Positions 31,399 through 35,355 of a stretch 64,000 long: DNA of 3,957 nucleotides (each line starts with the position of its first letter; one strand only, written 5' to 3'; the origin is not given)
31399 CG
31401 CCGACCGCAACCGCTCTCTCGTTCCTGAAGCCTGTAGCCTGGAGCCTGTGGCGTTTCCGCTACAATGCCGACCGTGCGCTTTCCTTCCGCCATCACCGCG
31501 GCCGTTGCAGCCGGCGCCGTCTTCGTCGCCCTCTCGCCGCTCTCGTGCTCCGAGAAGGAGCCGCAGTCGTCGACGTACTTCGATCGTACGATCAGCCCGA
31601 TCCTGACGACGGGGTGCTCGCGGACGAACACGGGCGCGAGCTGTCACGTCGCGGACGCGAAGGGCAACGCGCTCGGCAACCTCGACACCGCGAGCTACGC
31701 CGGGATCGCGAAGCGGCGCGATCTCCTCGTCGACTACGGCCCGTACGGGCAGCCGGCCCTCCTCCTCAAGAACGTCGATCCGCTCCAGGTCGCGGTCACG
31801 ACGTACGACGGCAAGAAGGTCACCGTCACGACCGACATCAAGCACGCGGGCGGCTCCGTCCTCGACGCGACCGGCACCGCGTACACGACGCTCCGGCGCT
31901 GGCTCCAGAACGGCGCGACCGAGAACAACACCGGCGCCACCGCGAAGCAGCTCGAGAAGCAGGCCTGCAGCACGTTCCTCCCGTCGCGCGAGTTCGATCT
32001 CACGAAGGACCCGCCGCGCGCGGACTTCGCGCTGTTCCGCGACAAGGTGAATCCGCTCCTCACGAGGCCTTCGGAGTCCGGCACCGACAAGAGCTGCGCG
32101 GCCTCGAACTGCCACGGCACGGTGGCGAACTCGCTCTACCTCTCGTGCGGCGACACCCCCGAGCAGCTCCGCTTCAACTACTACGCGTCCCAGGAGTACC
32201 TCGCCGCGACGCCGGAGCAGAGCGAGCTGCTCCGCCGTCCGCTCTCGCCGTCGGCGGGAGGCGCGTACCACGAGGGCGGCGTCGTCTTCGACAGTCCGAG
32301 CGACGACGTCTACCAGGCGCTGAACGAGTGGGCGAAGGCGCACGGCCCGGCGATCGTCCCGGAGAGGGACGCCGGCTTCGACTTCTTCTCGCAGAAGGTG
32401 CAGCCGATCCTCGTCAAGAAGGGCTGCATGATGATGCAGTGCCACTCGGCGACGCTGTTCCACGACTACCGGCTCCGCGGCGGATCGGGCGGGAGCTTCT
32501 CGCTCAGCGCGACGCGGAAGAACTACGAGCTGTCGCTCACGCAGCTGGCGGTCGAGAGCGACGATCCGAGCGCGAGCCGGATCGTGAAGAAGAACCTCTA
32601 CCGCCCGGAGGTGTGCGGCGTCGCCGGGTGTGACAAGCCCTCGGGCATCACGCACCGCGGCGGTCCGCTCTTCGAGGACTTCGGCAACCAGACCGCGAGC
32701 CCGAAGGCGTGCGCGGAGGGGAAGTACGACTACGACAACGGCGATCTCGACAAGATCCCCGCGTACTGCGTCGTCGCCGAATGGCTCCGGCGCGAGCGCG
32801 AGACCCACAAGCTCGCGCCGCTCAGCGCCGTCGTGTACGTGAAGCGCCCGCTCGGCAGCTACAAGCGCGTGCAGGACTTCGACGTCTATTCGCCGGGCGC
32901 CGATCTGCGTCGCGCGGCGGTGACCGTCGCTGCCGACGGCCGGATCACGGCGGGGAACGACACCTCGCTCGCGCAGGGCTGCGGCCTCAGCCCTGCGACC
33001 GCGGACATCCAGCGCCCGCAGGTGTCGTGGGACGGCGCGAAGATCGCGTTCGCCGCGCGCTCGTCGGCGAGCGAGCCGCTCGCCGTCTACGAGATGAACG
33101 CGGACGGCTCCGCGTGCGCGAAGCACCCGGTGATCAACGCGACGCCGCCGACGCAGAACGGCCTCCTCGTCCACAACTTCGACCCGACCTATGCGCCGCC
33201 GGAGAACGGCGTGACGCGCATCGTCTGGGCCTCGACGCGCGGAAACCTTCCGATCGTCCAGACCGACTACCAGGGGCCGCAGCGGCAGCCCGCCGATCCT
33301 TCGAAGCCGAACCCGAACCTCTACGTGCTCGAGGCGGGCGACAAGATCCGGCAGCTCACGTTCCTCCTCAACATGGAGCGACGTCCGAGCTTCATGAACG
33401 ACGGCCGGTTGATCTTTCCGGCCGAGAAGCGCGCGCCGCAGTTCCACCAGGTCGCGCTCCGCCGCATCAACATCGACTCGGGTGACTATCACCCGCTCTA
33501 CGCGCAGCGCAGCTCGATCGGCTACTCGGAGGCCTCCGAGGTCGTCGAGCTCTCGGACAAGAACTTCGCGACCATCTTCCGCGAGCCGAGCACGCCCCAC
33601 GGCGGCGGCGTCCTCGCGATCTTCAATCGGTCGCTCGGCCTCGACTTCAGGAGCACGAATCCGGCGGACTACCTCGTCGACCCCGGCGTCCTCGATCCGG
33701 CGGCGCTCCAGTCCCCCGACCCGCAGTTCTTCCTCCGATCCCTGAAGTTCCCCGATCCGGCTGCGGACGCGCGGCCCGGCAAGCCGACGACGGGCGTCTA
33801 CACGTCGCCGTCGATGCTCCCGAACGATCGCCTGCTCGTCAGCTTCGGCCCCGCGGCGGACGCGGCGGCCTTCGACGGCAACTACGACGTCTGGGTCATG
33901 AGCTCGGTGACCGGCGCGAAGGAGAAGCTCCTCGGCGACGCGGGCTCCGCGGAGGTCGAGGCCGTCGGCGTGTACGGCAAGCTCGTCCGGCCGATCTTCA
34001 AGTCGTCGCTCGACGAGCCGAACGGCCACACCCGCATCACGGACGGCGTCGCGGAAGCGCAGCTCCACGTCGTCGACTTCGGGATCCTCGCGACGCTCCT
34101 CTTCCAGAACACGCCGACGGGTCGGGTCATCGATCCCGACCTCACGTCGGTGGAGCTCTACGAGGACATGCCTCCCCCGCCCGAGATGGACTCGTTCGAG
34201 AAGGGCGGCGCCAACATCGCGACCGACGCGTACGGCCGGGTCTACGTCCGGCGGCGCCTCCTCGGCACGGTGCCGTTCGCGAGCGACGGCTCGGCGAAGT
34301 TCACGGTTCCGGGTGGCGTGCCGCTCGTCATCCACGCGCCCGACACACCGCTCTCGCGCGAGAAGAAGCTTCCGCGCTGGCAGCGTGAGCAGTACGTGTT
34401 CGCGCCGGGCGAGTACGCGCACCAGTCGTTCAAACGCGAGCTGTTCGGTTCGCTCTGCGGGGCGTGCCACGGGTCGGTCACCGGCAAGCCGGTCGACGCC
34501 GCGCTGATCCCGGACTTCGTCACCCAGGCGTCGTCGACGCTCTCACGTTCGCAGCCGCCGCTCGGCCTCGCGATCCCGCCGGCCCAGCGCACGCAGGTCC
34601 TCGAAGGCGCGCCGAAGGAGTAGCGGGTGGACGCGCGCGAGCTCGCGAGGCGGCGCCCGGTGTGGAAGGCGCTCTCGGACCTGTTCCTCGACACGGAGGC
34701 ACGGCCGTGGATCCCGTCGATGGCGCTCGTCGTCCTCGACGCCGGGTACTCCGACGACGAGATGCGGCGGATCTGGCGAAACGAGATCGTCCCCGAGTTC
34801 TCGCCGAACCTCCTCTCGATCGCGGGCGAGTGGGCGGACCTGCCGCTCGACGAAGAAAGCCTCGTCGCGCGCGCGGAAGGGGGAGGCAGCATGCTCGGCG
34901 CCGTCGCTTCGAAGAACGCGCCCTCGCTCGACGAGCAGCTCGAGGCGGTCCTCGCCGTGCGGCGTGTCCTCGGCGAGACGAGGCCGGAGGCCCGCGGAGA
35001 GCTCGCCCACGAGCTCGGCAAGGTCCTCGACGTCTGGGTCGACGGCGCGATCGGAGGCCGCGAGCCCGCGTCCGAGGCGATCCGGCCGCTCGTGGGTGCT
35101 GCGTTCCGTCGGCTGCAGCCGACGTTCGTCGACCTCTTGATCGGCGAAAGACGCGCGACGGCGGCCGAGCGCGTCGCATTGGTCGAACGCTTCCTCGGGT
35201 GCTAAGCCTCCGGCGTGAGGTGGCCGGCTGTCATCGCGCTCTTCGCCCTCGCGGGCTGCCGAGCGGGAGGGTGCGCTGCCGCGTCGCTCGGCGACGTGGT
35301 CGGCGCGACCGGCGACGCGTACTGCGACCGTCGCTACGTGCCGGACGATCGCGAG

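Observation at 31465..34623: Domain-shuffled paralogue with three tandem atypical heme modules (CX8CH, CX4CH, CX4CH)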

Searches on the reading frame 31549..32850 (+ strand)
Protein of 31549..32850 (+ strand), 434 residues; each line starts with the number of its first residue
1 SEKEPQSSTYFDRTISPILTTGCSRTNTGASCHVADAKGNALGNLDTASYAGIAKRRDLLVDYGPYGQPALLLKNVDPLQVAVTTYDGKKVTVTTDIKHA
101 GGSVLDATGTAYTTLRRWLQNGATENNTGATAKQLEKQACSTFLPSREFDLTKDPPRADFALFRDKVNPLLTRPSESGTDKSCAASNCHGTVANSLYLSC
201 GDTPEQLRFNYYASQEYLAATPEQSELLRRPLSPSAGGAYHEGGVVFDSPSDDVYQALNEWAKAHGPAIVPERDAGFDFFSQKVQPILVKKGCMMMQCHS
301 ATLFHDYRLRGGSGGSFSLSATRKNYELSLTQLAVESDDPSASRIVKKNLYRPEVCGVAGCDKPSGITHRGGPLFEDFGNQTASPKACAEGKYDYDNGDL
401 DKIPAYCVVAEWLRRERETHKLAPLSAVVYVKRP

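Call 27: search_protein_representatives(alignment_id=A2)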
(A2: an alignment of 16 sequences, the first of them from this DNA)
Query: 16 sequences, 430 profile positions. Proteins with E-value up to 0.001 (for the whole library): 692; up to 1e-10: 298; up to 1e-30: 109. The best 150 are listed.
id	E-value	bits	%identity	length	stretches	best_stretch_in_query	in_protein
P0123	6.4e-229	776.4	-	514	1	1-430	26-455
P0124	1.1e-209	713.0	-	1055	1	4-430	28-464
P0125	9.6e-193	657.2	-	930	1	1-430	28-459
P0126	2.3e-168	576.8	-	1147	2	2-354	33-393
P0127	3.3e-153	526.9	-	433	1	1-352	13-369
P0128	1.9e-147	507.9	-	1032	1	5-429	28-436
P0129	1.8e-144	498.1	-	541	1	5-430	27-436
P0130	1.9e-141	488.1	-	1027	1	4-430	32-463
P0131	2.1e-122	425.4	-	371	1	1-346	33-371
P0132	5.6e-115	400.9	-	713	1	5-430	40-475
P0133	1.2e-114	399.8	-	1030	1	5-417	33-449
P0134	3.8e-113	394.9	-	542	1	4-417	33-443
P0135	7.9e-106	370.8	-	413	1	5-379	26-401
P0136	4.0e-102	358.6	-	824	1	54-417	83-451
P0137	1.6e-97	343.4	-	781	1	7-429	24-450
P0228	1.1e-31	126.4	-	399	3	159-297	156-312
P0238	9.8e-28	113.5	-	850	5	99-296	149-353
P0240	1.2e-27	113.2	-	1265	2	7-344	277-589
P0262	3.1e-23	98.6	-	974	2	150-382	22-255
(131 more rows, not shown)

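Call 34: search_protein_families(library=pfam, proteins=[P0228, P0238, P0262, P0240], max_evalue=1)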
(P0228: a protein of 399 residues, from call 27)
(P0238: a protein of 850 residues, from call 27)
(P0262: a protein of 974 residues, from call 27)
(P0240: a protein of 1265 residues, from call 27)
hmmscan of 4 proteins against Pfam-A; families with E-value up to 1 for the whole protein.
P0228 (399 aa): 8 families
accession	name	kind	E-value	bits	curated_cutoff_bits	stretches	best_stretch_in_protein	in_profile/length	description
PF20437.3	LonC_helical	-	6e-05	23.4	24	2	66-77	13-24/34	Lon-like LonC helical domain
PF09699.15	Paired_CXXCH_1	-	0.00012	22.2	20.6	0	297-312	23-38/41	Doubled CXXCH motif (Paired_CXXCH_1)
PF22297.1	PccH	-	0.00054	20.5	24.4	0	303-344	11-52/133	PccH Cytochrome c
PF13442.11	Cytochrome_CBB3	-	0.00059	20.5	27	0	304-330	12-35/68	Cytochrome C oxidase, cbb3-type, subunit III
PF14522.11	Cytochrome_C7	-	0.0013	18.9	24.8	0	292-313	30-51/67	Cytochrome c7 and related cytochrome c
PF22113.1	Mtrc-MtrF_II-IV_dom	-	0.0016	18.5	30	0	54-65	155-166/176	Outer membrane cytochrome MtrC/MtrF-like, domains II/IV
PF03367.19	Zn_ribbon_ZPR1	-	0.02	14.8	23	0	181-194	8-21/56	ZPR1 zinc-finger domain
PF07635.16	PSCyt1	-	0.022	15.8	22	0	58-106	1-43/59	Planctomycete cytochrome C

P0238 (850 aa): 0 families

P0262 (974 aa): 6 families
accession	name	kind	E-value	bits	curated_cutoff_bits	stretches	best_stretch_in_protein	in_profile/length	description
PF18582.6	HZS_alpha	-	3.1e-05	24.8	26.6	1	694-778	4-90/98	Hydrazine synthase alpha subunit middle domain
PF07676.18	PD40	-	6.5e-05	23.2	20.9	1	383-402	11-32/38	WD40-like Beta Propeller Repeat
PF22297.1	PccH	-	0.00023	21.7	24.4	0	848-869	2-21/133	PccH Cytochrome c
PF13442.11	Cytochrome_CBB3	-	0.015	16.1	27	0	785-818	7-37/68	Cytochrome C oxidase, cbb3-type, subunit III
PF02897.21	Peptidase_S9_N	-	0.27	10.4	24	1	329-400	126-190/414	Prolyl oligopeptidase, N-terminal beta-propeller domain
PF00034.26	Cytochrom_C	-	0.37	12.6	21.3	0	786-825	6-43/90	Cytochrome c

P0240 (1265 aa): 5 families
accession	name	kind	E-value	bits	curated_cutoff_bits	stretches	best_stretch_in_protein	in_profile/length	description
PF13442.11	Cytochrome_CBB3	-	9.9e-07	29.4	27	1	1163-1192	9-37/68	Cytochrome C oxidase, cbb3-type, subunit III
PF18582.6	HZS_alpha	-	1.1e-05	26.3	26.6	1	1038-1095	33-90/98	Hydrazine synthase alpha subunit middle domain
PF00034.26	Cytochrom_C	-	0.0007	21.3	21.3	0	1165-1182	9-26/90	Cytochrome c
PF07676.18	PD40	-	0.0043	17.4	20.9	1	753-771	11-30/38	WD40-like Beta Propeller Repeat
PF22297.1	PccH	-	0.13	12.8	24.4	1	1156-1178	2-24/133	PccH Cytochrome c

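Call 35: search_protein_families(library=ncbifam, proteins=[P0228, P0238, P0262, P0240], max_evalue=1)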
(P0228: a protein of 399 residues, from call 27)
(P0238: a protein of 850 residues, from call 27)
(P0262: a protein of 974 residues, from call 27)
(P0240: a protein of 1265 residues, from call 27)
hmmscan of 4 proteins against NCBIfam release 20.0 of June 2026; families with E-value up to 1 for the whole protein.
P0228 (399 aa): 7 families
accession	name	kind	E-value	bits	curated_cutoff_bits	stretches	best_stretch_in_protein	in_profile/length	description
NF045713.1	CxxCH_16_HmcA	equivalog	0.011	14.4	400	0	50-63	106-234/541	sulfate respiration complex hexadecaheme cytochrome HmcA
TIGR01905.1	paired_CXXCH_1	subfamily_domain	0.022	14.6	25.2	0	179-187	29-37/41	doubled CXXCH domain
NF003339.0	PRK04351.1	equivalog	0.046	13.4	113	1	120-191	75-144/149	SprT family protein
TIGR01904.2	GSu_C4xC__C2xCH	domain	0.092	12.5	27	0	54-66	48-60/73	CxxxxCH/CxxCH domain c-type cytochrome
NF008659.0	PRK11659.1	equivalog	0.16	11.6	184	0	181-190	77-86/188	cytochrome c nitrite reductase pentaheme subunit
NF045722.1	c3_cytochr_TmcA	equivalog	0.19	11.6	114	0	51-64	99-112/125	acidic tetraheme cytochrome c3 TmcA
NF042916.1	IncP_KfrC_dom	domain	0.32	11.2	99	0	310-335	63-88/152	IncP plasmid survival protein KfrC family protein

P0238 (850 aa): 1 family
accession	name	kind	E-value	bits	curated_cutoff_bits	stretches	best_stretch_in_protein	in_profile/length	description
TIGR01904.2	GSu_C4xC__C2xCH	domain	0.3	10.9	27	0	222-237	22-37/73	CxxxxCH/CxxCH domain c-type cytochrome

P0262 (974 aa): 4 families
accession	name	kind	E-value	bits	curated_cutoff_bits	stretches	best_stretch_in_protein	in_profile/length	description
NF052339.1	hydrazine_alpha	equivalog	8.1e-15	53.8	800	2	826-963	649-794/804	hydrazine synthase subunit alpha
TIGR02800.1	propeller_TolB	equivalog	3.1e-12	46.1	343.15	1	332-441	240-332/418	Tol-Pal system beta propeller repeat protein TolB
NF033523.0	lasso_peptidase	equivalog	0.0002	20.3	400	1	328-433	11-133/638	Atxe2 family lasso peptide isopeptidase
TIGR01904.2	GSu_C4xC__C2xCH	domain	0.0076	16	27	0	790-804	50-64/73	CxxxxCH/CxxCH domain c-type cytochrome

P0240 (1265 aa): 6 families
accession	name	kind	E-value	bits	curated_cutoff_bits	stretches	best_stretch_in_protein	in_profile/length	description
NF052339.1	hydrazine_alpha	equivalog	4.4e-09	34.8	800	3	1053-1113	535-584/804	hydrazine synthase subunit alpha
TIGR02800.1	propeller_TolB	equivalog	5.9e-05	22.2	343.15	1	706-774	239-303/418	Tol-Pal system beta propeller repeat protein TolB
TIGR03901.2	MYXO-CTERM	domain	0.0074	16.6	20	1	225-256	2-34/34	MYXO-CTERM sorting domain-containing protein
NF041895.1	choice_anch_V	domain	0.015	15.3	42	1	44-197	17-138/150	choice-of-anchor V domain-containing protein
NF041936.1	MXAN_0125_fam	equivalog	0.32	11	65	1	219-254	138-168/169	MXAN_0125 family MYXO-CTERM protein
NF041346.1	XopF2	subfamily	0.49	9.2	600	1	228-272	106-155/546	type III secretion system effector XopF2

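Call 48: find_encoding_contigs(protein=P0262, flank=7000, max_places=2)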
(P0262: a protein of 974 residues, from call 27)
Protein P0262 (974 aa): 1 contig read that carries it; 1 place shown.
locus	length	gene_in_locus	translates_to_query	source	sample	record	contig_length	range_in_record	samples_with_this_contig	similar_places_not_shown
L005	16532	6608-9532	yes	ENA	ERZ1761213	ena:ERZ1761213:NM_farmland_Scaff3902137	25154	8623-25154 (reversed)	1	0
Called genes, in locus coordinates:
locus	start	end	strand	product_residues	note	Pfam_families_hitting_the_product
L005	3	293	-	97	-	?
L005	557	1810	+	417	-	PF04055:Radical_SAM, PF13353:Fer4_12 (weak)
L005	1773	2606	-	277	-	-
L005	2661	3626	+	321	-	-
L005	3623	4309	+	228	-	-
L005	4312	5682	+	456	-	PF07394:DUF1501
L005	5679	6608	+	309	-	-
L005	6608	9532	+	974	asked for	PF26549:Tricorn_N (faint), PF18582:HZS_alpha (weak)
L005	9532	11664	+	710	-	PF03150:CCP_MauG (weak)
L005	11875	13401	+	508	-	-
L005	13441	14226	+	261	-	-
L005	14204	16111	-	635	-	PF01844:HNH (weak)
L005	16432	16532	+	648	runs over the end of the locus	-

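Call 49: find_encoding_contigs(protein=P0228, flank=7000, max_places=2)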
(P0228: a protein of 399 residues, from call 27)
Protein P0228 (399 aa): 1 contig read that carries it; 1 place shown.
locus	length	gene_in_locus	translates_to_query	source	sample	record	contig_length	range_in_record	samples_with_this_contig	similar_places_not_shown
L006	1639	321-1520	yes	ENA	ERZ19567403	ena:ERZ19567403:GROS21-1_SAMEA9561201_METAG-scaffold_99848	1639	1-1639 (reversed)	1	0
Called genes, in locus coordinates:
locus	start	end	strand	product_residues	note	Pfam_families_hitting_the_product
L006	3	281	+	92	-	?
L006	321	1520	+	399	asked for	-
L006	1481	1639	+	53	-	?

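Call 64: find_homologous_proteins(query=P0228)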
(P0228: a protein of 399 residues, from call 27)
Query P0228 (399 aa): 1892 proteins with E <= 0.001 among 8000 candidates; the best 120 are listed.
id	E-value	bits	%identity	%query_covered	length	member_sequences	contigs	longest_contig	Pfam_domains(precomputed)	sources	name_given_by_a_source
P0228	2.0e-271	918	100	100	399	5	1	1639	-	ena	-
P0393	1.3e-216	738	81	97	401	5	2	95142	PF22297.2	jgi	jgi:hypothetical protein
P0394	3.3e-203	694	77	97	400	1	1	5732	-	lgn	-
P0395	6.2e-202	689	77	92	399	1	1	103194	-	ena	-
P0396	8.8e-201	686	76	91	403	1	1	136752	-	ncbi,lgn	-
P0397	8.8e-198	676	75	92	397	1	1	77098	-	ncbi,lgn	-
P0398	1.0e-196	672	74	92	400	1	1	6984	-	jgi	jgi:hypothetical protein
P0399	7.7e-196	669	75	92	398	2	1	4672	-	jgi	jgi:hypothetical protein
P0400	1.8e-195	668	59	92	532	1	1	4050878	PF13442.12,PF00034.27,PF23930.2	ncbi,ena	-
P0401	2.5e-194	664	74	95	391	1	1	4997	-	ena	-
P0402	3.7e-194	664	75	92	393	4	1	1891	-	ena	-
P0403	4.3e-194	663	75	95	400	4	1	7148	-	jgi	jgi:hypothetical protein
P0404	1.3e-192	659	75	95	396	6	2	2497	-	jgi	-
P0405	1.1e-191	656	75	91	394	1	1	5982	-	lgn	-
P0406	1.6e-191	655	71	99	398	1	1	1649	-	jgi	jgi:cytochrome c553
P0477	1.3e-140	487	58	91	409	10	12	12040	PF13442.12,PF00034.27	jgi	jgi:cytochrome c553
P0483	3.6e-138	479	55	91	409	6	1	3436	PF07635.17,PF13442.12,PF00034.27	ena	-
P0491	2.1e-135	470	56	91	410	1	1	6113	PF07635.17,PF13442.12,PF00034.27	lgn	-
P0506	3.6e-130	453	54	97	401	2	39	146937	PF13442.12,PF00034.27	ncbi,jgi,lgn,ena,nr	ncbi:MAG: hypothetical protein IT179_01385 [Acidobacteria bacterium]|nr:hypothetical protein [Acidob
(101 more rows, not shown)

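Call 66: search_protein_families(library=pfam, proteins=[P0483, P0491, P0477, P0400, P0506], max_evalue=0.01)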
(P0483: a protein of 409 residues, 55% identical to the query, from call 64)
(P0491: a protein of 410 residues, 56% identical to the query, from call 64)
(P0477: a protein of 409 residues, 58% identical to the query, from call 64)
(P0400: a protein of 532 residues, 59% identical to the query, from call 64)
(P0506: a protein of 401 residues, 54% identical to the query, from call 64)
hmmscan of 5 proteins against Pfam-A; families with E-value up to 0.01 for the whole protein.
P0483 (409 aa): 6 families
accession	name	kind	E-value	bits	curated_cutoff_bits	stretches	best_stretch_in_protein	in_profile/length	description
PF00034.26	Cytochrom_C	-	1.4e-06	30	21.3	0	314-402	11-87/90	Cytochrome c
PF13442.11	Cytochrome_CBB3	-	2.1e-06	28.4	27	0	66-96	14-37/68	Cytochrome C oxidase, cbb3-type, subunit III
PF07635.16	PSCyt1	-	1.7e-05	25.7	22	0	66-118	1-43/59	Planctomycete cytochrome C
PF22755.2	E217_gp28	-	0.00035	21.1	27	0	367-401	69-103/110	E217 collar protein gp28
PF09699.15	Paired_CXXCH_1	-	0.0012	18.9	20.6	0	186-197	27-38/41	Doubled CXXCH motif (Paired_CXXCH_1)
PF14522.11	Cytochrome_C7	-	0.0017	18.6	24.8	0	302-322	31-51/67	Cytochrome c7 and related cytochrome c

P0491 (410 aa): 6 families
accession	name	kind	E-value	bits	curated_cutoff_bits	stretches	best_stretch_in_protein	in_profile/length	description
PF00034.26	Cytochrom_C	-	7.6e-07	30.8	21.3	0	314-386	11-72/90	Cytochrome c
PF13442.11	Cytochrome_CBB3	-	1.4e-06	29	27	0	315-347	14-39/68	Cytochrome C oxidase, cbb3-type, subunit III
PF07635.16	PSCyt1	-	1.7e-05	25.8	22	0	315-367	1-43/59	Planctomycete cytochrome C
PF23930.1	DUF7268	-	0.0026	18.3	27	0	87-104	73-90/104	Family of unknown function (DUF7268)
PF22755.2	E217_gp28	-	0.0052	17.4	27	0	368-402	69-103/110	E217 collar protein gp28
PF09699.15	Paired_CXXCH_1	-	0.0062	16.6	20.6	0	187-197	27-37/41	Doubled CXXCH motif (Paired_CXXCH_1)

P0477 (409 aa): 7 families
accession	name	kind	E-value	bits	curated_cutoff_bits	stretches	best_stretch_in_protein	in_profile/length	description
PF00034.26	Cytochrom_C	-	3.6e-07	31.9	21.3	0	189-277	10-88/90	Cytochrome c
PF13442.11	Cytochrome_CBB3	-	4.2e-06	27.4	27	0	65-95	14-37/68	Cytochrome C oxidase, cbb3-type, subunit III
PF09699.15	Paired_CXXCH_1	-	0.00073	19.6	20.6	0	186-196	27-37/41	Doubled CXXCH motif (Paired_CXXCH_1)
PF14522.11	Cytochrome_C7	-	0.0014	18.9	24.8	0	303-322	32-51/67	Cytochrome c7 and related cytochrome c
PF07635.16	PSCyt1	-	0.0017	19.3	22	0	65-117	1-43/59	Planctomycete cytochrome C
PF22755.2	E217_gp28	-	0.0022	18.6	27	0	118-152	69-103/110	E217 collar protein gp28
PF13435.11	Cytochrome_C554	-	0.0078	17.6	20.8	0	311-325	47-61/84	Cytochrome c554 and c-prime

P0400 (532 aa): 7 families
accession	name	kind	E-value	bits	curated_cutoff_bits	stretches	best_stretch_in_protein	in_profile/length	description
PF13442.11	Cytochrome_CBB3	-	9.5e-06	26.3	27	0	179-213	12-44/68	Cytochrome C oxidase, cbb3-type, subunit III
PF00034.26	Cytochrom_C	-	2.2e-05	26.1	21.3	0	179-235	10-70/90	Cytochrome c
PF23930.1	DUF7268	-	3.1e-05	24.5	27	0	72-89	73-90/104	Family of unknown function (DUF7268)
PF03832.18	WSK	-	0.00011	22.3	25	0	211-219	7-15/29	WSK motif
PF09086.16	DUF1924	-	0.00016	22.4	22.5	0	36-62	12-38/96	Domain of unknown function (DUF1924)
PF07627.16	PSCyt3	-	0.00068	20.3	27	0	260-319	26-78/98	Protein of unknown function (DUF1588)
PF10905.13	DUF2695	-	0.0089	16.6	25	0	114-139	15-40/53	Protein of unknown function (DUF2695)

P0506 (401 aa): 6 families
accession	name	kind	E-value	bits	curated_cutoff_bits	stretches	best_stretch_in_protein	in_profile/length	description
PF13442.11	Cytochrome_CBB3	-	2.7e-05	24.9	27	0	56-87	14-38/68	Cytochrome C oxidase, cbb3-type, subunit III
PF00034.26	Cytochrom_C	-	0.00026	22.7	21.3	0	306-394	11-87/90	Cytochrome c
PF07635.16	PSCyt1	-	0.00036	21.5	22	0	56-69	1-14/59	Planctomycete cytochrome C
PF14522.11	Cytochrome_C7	-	0.0024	18.1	24.8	0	180-191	13-24/67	Cytochrome c7 and related cytochrome c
PF22755.2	E217_gp28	-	0.0029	18.2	27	0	359-393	69-103/110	E217 collar protein gp28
PF09699.15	Paired_CXXCH_1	-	0.0078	16.3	20.6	0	307-312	9-14/41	Doubled CXXCH motif (Paired_CXXCH_1)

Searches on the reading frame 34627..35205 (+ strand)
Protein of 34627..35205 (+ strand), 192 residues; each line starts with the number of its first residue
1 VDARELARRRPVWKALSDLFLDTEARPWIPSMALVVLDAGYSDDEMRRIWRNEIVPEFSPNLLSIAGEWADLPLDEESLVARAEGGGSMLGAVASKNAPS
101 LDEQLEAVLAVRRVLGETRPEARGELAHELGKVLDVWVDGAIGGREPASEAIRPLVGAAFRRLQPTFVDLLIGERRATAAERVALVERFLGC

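Call 14: search_protein_families(library=pfam, proteins=[window:34627-35205:+], max_evalue=0.01)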
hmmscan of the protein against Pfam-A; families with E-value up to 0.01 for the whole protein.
window:34627-35205:+ (192 aa): 1 family
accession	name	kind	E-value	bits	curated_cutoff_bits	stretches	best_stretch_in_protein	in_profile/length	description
PF23296.1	DUF7079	-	9.9e-19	68.2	27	1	8-83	2-73/110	Domain of unknown function (DUF7079)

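Call 73: search_protein_families(library=ncbifam, proteins=[window:34627-35205:+], max_evalue=0.1)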
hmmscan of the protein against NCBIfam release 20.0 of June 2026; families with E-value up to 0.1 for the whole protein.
window:34627-35205:+ (192 aa): 0 families
